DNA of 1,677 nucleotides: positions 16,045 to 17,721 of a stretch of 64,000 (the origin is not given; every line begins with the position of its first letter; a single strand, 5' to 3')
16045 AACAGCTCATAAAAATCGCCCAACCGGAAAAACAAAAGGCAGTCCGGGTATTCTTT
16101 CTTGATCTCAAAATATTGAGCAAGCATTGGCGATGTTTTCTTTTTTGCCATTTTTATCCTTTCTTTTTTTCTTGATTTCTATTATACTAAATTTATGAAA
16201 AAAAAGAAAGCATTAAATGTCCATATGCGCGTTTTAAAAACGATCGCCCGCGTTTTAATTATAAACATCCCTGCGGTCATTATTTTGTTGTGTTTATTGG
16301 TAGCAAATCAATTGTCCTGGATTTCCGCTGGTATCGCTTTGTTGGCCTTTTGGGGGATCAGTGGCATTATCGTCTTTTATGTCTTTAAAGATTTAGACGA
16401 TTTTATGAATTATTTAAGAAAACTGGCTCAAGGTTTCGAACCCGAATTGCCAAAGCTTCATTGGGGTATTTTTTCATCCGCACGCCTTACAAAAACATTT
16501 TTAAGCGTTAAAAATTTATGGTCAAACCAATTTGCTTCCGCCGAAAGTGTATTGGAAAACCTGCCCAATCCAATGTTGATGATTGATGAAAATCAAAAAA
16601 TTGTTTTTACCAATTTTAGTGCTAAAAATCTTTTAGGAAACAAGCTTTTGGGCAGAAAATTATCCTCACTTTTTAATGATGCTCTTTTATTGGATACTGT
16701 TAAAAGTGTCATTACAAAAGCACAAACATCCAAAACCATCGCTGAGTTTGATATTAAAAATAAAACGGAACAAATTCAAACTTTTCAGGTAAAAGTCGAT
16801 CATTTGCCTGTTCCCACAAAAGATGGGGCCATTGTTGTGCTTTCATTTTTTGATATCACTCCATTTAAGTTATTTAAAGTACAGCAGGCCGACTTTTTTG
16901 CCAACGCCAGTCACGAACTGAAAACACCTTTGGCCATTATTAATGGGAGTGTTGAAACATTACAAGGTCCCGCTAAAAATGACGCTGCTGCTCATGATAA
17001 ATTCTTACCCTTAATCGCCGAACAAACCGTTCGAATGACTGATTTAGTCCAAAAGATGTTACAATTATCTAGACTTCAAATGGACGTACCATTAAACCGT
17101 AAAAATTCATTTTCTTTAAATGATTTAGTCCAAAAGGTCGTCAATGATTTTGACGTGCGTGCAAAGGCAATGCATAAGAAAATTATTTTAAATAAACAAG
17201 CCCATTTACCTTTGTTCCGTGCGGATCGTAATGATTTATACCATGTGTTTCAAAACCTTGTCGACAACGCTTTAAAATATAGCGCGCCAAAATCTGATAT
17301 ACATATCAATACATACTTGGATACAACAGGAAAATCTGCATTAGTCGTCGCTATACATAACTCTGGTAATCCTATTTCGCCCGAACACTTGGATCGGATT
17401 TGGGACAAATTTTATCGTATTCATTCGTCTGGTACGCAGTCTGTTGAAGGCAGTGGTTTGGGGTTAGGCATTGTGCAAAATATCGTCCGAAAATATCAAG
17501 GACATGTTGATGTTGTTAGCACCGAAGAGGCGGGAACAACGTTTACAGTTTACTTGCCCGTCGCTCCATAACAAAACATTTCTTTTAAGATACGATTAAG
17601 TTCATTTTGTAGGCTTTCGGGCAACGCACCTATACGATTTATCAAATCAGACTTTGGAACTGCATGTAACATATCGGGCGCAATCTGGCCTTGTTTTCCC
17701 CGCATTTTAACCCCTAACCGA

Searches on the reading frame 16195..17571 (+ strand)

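Call 65: search_protein_families(library=ncbifam, proteins=[window:16195-17571:+], max_evalue=0.001)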
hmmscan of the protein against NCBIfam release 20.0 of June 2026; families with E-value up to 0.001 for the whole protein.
window:16195-17571:+ (458 aa): 82 families (the best 25 are shown)
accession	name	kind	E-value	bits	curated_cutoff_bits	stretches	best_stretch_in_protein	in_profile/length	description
NF046044.1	PnpS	equivalog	4.7e-69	233.3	400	1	103-455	44-390/390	two-component system histidine kinase PnpS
TIGR02966.1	phoR_proteo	equivalog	4.7e-65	219.8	334.2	1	112-453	4-332/333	phosphate regulon sensor histidine kinase PhoR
NF033092.0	HK_WalK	equivalog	6e-53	180.3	725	1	117-456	261-594/594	cell wall metabolism sensor histidine kinase WalK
NF041735.1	hist_kin_RppB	equivalog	6.1e-46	157.1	400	1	222-455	207-438/438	two-component system sensor histidine kinase RppB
NF008468.0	PRK11360.1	equivalog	7.2e-45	153.5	646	1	116-457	270-609/616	two-component system sensor histidine kinase AtoS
NF047874.1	MASE3_PAS_HK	subfamily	9e-40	137.1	560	1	9-456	172-625/655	MASE3 domain-containing sensor histidine kinase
NF008235.0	PRK11006.1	equivalog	9e-40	136.8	390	1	118-455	102-422/431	phosphate regulon sensor histidine kinase PhoR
NF008312.0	PRK11100.1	equivalog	2.3e-38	132.2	356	1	237-456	262-474/477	two-component system sensor histidine kinase CreC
NF045911.1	TCSHisKinNblS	equivalog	3e-38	131.6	1000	1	114-455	266-619/621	two-component system sensor histidine kinase NblS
NF053855.1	HisKinPhoRBctds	equivalog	9.8e-36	123.3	500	1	235-452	365-579/583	two-component system sensor histidine kinase PhoR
NF033091.0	HK_VanS_ACDEFG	equivalog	1.4e-33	116.3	400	1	231-455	74-293/293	vancomycin resistance histidine kinase VanS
NF007837.0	PRK10549.1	equivalog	4.8e-33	114.6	603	1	231-456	240-458/466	envelope stress sensor histidine kinase BaeS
NF007345.0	PRK09835.1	subfamily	8.4e-33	113.6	423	1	196-455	227-479/482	Cu(+)/Ag(+) sensor histidine kinase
TIGR01386.1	cztS_silS_copS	subfamily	8.2e-32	110.8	292.55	1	230-455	240-457/457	heavy metal sensor histidine kinase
NF012163.2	BaeS_SmeS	equivalog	1.5e-31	109.8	500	1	231-449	240-451/457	sensor histidine kinase efflux regulator BaeS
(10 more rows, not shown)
